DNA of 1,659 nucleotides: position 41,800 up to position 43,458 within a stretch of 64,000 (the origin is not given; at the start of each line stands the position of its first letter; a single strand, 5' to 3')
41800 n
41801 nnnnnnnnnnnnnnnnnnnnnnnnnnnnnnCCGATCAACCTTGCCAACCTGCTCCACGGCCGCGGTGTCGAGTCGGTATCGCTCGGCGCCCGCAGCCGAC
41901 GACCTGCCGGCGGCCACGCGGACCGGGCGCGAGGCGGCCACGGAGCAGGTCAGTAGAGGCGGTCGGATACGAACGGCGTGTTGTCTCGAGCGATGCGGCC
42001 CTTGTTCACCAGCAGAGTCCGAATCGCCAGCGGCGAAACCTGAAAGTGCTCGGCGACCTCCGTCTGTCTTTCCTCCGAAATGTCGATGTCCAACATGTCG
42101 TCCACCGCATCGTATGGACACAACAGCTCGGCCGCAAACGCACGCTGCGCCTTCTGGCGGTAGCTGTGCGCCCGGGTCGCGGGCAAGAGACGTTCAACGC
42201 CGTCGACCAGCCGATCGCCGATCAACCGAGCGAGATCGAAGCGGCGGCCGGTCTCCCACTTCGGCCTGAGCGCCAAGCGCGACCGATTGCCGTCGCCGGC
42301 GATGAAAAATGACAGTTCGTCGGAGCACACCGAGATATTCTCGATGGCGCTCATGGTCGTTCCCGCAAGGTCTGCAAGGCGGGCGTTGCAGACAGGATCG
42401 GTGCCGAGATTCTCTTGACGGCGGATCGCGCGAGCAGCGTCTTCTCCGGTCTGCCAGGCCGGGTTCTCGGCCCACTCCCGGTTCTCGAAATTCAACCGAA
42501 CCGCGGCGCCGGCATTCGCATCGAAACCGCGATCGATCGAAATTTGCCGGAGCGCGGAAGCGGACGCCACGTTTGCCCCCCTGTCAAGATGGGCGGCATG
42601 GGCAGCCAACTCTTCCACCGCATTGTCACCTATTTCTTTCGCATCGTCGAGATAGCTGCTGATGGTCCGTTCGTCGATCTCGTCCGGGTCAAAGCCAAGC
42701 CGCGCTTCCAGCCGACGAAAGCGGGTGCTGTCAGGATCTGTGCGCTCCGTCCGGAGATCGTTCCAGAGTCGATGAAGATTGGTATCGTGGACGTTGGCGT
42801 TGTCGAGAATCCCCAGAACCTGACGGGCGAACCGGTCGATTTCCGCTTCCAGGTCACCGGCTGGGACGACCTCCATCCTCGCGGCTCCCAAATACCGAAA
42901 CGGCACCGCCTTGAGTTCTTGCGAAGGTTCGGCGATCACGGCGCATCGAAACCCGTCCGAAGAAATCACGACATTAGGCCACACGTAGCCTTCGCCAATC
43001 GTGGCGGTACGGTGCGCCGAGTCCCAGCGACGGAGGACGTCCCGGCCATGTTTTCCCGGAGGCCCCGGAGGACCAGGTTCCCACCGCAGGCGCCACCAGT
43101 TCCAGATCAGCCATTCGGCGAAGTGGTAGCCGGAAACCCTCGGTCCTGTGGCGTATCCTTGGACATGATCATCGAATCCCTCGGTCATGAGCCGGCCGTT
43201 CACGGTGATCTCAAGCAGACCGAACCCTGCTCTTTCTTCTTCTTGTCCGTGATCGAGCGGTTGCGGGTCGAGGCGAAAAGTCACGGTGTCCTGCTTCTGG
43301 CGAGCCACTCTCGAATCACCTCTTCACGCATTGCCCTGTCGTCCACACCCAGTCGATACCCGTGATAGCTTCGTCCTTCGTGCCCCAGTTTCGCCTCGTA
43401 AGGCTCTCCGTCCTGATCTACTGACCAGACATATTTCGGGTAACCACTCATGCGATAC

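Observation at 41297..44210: Two about 97% identical 561-bp direct repeats (each carrying a DinB_2-family gene) bracket a 1.8 kb cassette of two overlapping genes of unknown function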

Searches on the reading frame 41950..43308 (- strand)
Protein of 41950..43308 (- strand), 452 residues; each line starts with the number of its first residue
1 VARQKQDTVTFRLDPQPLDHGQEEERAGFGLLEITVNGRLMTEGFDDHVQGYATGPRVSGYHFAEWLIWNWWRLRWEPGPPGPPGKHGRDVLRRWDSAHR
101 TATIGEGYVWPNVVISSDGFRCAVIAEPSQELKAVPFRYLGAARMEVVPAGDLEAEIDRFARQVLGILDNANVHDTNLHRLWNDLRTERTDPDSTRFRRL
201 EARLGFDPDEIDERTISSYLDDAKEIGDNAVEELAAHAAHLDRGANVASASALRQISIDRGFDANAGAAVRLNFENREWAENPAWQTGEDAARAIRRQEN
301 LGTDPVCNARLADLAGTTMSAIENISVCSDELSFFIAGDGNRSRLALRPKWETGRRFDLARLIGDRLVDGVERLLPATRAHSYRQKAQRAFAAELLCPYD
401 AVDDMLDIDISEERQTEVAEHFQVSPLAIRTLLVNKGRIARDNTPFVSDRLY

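Call 5: search_protein_families(library=pfam, proteins=[window:41950-43308:-], max_evalue=0.01)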
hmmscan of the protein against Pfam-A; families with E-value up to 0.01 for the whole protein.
window:41950-43308:- (452 aa): 1 family
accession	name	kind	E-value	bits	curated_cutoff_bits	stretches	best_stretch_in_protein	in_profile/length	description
PF06114.19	Peptidase_M78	-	0.0048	17.1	22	0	383-429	73-118/123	IrrE N-terminal-like domain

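Call 6: find_homologous_proteins(query=window:41950-43308:-)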
Query window:41950-43308:- (452 aa): 1428 proteins with E <= 0.001 among 8000 candidates; the best 120 are listed.
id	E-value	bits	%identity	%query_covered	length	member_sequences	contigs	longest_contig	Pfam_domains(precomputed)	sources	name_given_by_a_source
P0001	2.6e-295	997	96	100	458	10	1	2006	-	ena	-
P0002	1.3e-290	982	96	100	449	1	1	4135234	-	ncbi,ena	-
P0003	4.4e-278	941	92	100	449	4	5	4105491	-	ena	-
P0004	1.3e-271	919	90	100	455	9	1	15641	-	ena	-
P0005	8.2e-271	917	89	100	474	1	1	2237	-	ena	-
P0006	9.5e-271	916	90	100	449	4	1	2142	-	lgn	-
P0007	2.0e-270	915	89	100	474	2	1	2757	-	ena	-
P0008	8.1e-267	904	89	100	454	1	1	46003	-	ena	-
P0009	6.3e-216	736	72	100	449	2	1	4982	-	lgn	-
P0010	7.7e-216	735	73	100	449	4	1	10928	-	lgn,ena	-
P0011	4.5e-215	733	73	100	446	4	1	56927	-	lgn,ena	-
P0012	5.9e-213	726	72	100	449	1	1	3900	-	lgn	-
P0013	1.4e-209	715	71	100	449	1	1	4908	-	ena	-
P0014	1.4e-208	712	98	70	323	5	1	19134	-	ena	-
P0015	1.5e-201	688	70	100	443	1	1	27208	-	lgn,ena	-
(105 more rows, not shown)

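Call 9: find_encoding_contigs(protein=P0002, flank=10000, max_places=4)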
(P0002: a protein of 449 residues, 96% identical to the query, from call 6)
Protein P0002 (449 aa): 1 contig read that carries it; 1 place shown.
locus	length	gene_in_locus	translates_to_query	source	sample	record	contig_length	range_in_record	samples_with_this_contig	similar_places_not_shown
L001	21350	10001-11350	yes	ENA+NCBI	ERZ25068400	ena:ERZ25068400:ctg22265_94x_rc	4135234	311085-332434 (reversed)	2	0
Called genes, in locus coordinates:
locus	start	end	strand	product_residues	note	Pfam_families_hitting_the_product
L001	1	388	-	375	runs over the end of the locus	PF01408:GFO_IDH_MocA, PF22725:GFO_IDH_MocA_C3, PF02894:GFO_IDH_MocA_C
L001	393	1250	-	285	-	PF17170:DUF5128 (faint), PF01436:NHL (weak)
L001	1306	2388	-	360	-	PF10282:Lactonase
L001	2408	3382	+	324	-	PF00389:2-Hacid_dh (weak), PF02826:2-Hacid_dh_C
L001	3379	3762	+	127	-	PF13211:DUF4019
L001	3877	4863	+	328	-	PF00528:BPD_transp_1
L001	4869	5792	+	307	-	PF00528:BPD_transp_1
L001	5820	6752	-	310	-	PF04909:Amidohydro_2 (weak), PF01244:Peptidase_M19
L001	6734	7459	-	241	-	PF02522:Antibiotic_NAT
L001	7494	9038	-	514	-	PF04326:SLFN_AlbA_2, PF13749:HATPase_c_4, PF14559:TPR_19 (faint)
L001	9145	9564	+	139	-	PF12867:DinB_2 (weak)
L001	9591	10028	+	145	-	-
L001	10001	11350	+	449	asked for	-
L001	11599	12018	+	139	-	-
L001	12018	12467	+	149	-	PF02463:SMC_N (weak), PF13175:AAA_15, PF13476:AAA_23 (weak)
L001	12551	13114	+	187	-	PF13175:AAA_15, PF13304:AAA_21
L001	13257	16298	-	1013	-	PF04851:ResIII (weak)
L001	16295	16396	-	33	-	-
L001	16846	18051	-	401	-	PF02463:SMC_N, PF13175:AAA_15, PF13476:AAA_23 (weak), PF13304:AAA_21, PF13175:AAA_15 (weak)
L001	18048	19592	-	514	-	-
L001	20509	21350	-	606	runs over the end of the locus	-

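Call 10: find_encoding_contigs(protein=P0003, flank=10000, max_places=5)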
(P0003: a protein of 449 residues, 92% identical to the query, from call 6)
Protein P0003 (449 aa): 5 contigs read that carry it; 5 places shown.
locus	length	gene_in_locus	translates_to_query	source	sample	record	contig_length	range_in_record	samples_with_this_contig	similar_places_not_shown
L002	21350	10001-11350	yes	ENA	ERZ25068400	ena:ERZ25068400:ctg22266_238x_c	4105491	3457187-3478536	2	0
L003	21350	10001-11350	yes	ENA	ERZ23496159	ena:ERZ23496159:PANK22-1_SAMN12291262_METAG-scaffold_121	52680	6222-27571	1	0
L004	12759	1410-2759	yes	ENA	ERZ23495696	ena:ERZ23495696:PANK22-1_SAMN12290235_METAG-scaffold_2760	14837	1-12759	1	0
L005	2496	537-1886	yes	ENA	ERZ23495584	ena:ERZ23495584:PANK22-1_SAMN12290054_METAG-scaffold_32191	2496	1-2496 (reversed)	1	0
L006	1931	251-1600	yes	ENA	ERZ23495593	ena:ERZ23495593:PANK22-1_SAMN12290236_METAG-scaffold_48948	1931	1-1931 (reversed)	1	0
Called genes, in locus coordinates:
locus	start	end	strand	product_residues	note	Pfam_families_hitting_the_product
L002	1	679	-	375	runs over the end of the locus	PF01408:GFO_IDH_MocA, PF22725:GFO_IDH_MocA_C3, PF02894:GFO_IDH_MocA_C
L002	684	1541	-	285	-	PF17170:DUF5128 (faint), PF01436:NHL (weak)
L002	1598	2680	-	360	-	PF10282:Lactonase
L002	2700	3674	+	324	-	PF00389:2-Hacid_dh (weak), PF02826:2-Hacid_dh_C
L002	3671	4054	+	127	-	PF13211:DUF4019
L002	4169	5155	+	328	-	PF00528:BPD_transp_1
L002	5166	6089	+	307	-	PF00528:BPD_transp_1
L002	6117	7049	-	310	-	PF01244:Peptidase_M19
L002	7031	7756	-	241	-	PF02522:Antibiotic_NAT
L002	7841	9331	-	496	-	PF04326:SLFN_AlbA_2, PF13749:HATPase_c_4, PF14559:TPR_19 (weak)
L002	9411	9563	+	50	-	-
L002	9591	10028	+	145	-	-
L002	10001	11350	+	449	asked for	-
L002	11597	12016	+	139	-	PF12867:DinB_2 (weak)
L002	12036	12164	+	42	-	-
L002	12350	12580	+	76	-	-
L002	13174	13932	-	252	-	PF00595:PDZ (weak), PF13180:PDZ_2 (weak), PF17820:PDZ_6, PF13180:PDZ_2 (weak)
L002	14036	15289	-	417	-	PF05721:PhyH (weak)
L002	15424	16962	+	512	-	PF00587:tRNA-synt_2b, PF03129:HGTP_anticodon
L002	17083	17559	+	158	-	PF00111:Fer2 (weak), PF01799:Fer2_2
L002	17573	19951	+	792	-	PF01315:Ald_Xan_dh_C, PF02738:MoCoBD_1, PF20256:MoCoBD_2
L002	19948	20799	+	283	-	PF00941:FAD_binding_5, PF03450:CO_deh_flav_C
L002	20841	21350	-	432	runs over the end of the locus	PF00202:Aminotran_3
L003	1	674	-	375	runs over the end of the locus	PF01408:GFO_IDH_MocA, PF22725:GFO_IDH_MocA_C3, PF02894:GFO_IDH_MocA_C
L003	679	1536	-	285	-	PF17170:DUF5128 (faint), PF01436:NHL (weak)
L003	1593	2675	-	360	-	PF10282:Lactonase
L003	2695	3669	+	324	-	PF00389:2-Hacid_dh (weak), PF02826:2-Hacid_dh_C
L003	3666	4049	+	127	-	PF13211:DUF4019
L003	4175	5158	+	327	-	PF00528:BPD_transp_1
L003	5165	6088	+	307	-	PF00528:BPD_transp_1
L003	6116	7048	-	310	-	PF01244:Peptidase_M19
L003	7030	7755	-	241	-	PF02522:Antibiotic_NAT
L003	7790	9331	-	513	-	PF04326:SLFN_AlbA_2, PF13749:HATPase_c_4, PF14559:TPR_19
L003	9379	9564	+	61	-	-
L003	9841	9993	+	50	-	-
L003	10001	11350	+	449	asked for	-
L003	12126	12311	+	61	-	-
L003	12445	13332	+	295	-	-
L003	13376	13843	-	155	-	PF05685:Uma2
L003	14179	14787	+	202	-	PF00081:Sod_Fe_N, PF02777:Sod_Fe_C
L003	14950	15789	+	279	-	PF07992:Pyr_redox_2, PF13738:Pyr_redox_3, PF00070:Pyr_redox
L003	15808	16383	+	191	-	-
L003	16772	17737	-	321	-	PF01555:N6_N4_Mtase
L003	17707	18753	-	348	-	PF02129:Peptidase_S15 (weak), PF22244:GCE_fung (faint)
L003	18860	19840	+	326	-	PF08240:ADH_N (weak), PF00107:ADH_zinc_N, PF13602:ADH_zinc_N_2 (weak)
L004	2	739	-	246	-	?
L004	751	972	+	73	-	-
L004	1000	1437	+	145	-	-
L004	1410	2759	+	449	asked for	-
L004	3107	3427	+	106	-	-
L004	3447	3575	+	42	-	-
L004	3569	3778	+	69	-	-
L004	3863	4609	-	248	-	PF00595:PDZ (weak), PF13180:PDZ_2 (weak), PF17820:PDZ_6, PF13180:PDZ_2 (weak)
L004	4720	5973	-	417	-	PF05721:PhyH (weak)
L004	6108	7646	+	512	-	PF00587:tRNA-synt_2b, PF03129:HGTP_anticodon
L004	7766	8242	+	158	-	PF00111:Fer2 (weak), PF01799:Fer2_2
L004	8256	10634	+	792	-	PF01315:Ald_Xan_dh_C, PF02738:MoCoBD_1, PF20256:MoCoBD_2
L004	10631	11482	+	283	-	PF00941:FAD_binding_5, PF03450:CO_deh_flav_C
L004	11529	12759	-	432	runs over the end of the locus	PF00202:Aminotran_3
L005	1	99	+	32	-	?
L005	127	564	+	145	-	-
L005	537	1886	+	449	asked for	-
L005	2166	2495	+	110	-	?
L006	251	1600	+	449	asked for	-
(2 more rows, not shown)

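Call 13: search_protein_families(library=ncbifam, proteins=[window:41950-43308:-], max_evalue=1)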
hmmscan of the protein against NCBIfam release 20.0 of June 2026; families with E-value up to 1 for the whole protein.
window:41950-43308:- (452 aa): 1 family
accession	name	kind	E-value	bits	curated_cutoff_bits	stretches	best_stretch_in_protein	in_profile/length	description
NF011228.0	PRK14635.1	equivalog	0.0056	16.6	137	1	208-278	40-110/162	ribosome maturation factor RimP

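Call 14: search_protein_families(library=padloc, proteins=[window:41950-43308:-], max_evalue=1)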
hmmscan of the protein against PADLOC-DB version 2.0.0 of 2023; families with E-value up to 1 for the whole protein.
window:41950-43308:- (452 aa): 1 family
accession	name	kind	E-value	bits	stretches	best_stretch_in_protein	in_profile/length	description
PDLC03949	RmrA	-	0.00016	18.7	1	286-435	121-264/363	-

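Call 15: search_protein_families(library=phrogs, proteins=[window:41950-43308:-], max_evalue=1)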
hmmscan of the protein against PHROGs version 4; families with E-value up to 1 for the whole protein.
window:41950-43308:- (452 aa): 1 family
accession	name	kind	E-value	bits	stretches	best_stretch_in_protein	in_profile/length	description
phrog_5334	-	head and packaging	0.19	12.9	0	385-429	18-63/162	terminase small subunit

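Call 20: find_related_loci(query=A3, collection=genome_contigs, flank=6000)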
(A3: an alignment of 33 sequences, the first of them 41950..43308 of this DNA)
Query A3 (452 aa) in genome_contigs; peptide patterns used: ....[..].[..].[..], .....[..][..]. (x = any residue, [..] = any of these).
451 stretches matched a pattern; 384 encode a relative of the query (tblastn E <= 1e-3); the best 80 are kept; 80 distinct loci.
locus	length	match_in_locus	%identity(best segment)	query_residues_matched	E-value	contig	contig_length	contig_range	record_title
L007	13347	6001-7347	96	1-452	0e+0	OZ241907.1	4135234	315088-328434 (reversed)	MAG: Spirochaetia bacterium isolate a6813188-a84a-44bb-94ea-091c6532f8ec genome assembly, chromosome: 1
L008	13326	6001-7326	69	1-452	0e+0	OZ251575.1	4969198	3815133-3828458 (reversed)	MAG: Spirochaetia bacterium isolate 617b14b6-7821-4a15-9039-de9782a91b86 genome assembly, chromosome: 1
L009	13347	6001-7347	52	1-452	5e-140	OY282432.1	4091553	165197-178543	MAG: uncultured Candidatus Binatia bacterium isolate 81991fb1-66cf-4eb3-b653-309a223604dd genome assembly, chromosome: 1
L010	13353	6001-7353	51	1-452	1e-139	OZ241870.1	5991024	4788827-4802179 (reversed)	MAG: Gammaproteobacteria bacterium isolate ca35ea08-545d-4259-bb59-35f508f037d2 genome assembly, chromosome: 1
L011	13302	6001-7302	53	9-450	2e-139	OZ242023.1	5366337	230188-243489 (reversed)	MAG: Gammaproteobacteria bacterium isolate bb6fca1c-7aa0-4b6b-ab67-8beeb69306b8 genome assembly, chromosome: 1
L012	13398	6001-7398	51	4-451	7e-134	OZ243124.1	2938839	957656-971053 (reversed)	MAG: Nitrospirales bacterium isolate 0e0ef677-6dc8-49ba-883f-7fd47c8f42f7 genome assembly, chromosome: 1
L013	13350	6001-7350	51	1-445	3e-133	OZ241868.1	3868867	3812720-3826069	MAG: Alphaproteobacteria bacterium isolate b4ae9bc1-5738-42e5-b173-7ca6ead8d003 genome assembly, chromosome: 1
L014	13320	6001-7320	53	4-451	3e-133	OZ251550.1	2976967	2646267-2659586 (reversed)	MAG: Nitrospirales bacterium isolate d59870a2-bf11-498b-9867-9f61eb436578 genome assembly, chromosome: 1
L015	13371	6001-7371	49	1-450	6e-131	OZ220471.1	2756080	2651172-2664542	MAG: Gammaproteobacteria bacterium isolate 961c4e6d-ccbe-457b-895d-349417bac2fb genome assembly, chromosome: 1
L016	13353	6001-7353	49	4-450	2e-128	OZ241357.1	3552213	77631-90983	MAG: Alphaproteobacteria bacterium isolate 88d555cd-2633-4b86-a1be-1e9adaae3909 genome assembly, chromosome: 1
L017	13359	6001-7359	48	1-450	1e-127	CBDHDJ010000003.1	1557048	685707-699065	MAG: Alphaproteobacteria bacterium isolate 9f10fd04-5cad-458c-8f3d-6065ca0d4641 genome assembly, contig: contig_3, whole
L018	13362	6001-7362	48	1-450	1e-126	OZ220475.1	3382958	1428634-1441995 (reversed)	MAG: uncultured Pseudohongiella sp. isolate f20f0f48-b496-4692-aa1b-deba916b6b03 genome assembly, chromosome: 1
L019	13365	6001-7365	49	1-450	7e-127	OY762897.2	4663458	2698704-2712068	MAG: Candidatus Binatia bacterium isolate 08c4157d-86a7-49cc-8b26-f3076a3ae996 genome assembly, chromosome: 1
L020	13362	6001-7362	46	1-450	1e-126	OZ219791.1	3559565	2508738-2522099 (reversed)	MAG: Alphaproteobacteria bacterium isolate 4aa964e7-24f9-441d-afed-b3d47d4a9029 genome assembly, chromosome: 2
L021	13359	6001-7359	48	1-450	2e-125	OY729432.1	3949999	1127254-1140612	MAG: Candidatus Binatia bacterium isolate b65fbbe8-1638-4b94-9072-1473f084fbf4 genome assembly, chromosome: 1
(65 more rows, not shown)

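Call 26: search_solved_structures(query=A3, max_evalue=10, show_alignments=2)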
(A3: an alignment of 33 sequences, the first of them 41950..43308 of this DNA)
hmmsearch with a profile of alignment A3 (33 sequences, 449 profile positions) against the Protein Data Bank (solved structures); distinct sequences matched with E-value up to 10: 2.
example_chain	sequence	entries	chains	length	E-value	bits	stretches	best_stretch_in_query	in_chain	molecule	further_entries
6a68_A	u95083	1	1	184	0.68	11.7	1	140-215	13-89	Calcium-dependent secretion activator 1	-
1bw6_A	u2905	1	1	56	0.76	11.6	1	407-435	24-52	PROTEIN (CENTROMERE PROTEIN B)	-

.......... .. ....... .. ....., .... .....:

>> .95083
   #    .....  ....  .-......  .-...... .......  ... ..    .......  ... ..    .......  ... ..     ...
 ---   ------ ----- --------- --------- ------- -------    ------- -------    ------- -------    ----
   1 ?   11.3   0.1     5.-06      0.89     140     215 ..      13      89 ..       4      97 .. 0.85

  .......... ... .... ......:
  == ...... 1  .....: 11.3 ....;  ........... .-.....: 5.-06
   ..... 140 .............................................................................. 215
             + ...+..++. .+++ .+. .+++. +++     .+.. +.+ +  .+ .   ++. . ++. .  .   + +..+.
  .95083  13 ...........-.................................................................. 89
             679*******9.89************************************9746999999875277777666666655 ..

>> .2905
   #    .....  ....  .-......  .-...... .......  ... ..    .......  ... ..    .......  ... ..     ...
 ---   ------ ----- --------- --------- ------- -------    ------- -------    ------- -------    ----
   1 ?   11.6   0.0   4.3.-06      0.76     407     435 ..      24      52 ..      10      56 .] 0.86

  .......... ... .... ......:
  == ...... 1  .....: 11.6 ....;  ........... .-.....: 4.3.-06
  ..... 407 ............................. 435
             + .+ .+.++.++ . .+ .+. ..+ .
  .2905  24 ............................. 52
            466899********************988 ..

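Call 31: predict_structure(alignment_id=A3)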
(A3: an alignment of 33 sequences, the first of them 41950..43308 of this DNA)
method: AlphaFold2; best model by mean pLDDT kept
length: 452 residues; sequences in the alignment: 33
mean_pLDDT: 80.9   pTM: 0.74
mean pLDDT of the five models: 80.9, 77.3, 76.2, 73.6, 67.5
residues with pLDDT >= 90: 150; 70-90: 215; 50-70: 66; < 50: 21
segments of 3 or more residues with pLDDT < 50: 1-5, 370-374, 376-380, 449-452
pLDDT, mean of each block of 10 residues (from residue 1): 58 92 93 93 90 92 93 74 57 80 84 80 85 80 83 91 96 94 89 81 75 83 71 62 66 84 84 63 78 91 94 92 85 70 81 91 69 47 75 94 92 94 91 83 56 35
secondary structure, 60 per line:
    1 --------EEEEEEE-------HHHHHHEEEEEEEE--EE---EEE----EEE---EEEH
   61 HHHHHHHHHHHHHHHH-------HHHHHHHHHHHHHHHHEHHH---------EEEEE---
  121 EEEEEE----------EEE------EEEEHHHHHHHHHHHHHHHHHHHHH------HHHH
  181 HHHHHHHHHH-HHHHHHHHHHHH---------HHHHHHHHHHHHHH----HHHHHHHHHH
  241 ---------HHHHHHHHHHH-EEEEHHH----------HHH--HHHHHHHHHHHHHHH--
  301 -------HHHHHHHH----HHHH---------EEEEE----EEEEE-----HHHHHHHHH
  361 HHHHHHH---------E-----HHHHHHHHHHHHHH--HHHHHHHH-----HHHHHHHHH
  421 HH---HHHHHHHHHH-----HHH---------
elements in order: E9-15 H23-28 E29-36 E44-46 E51-53 E57-59 H60-76 H84-99 E113-117 E121-126 E137-139 E146-149 H150-170 H177-190 H192-203 H213-226 H231-240 H250-260 E262-265 H284-298 H308-315 H320-323 E333-337 E342-346 H352-367 H383-396 H399-406 H412-422 H426-435
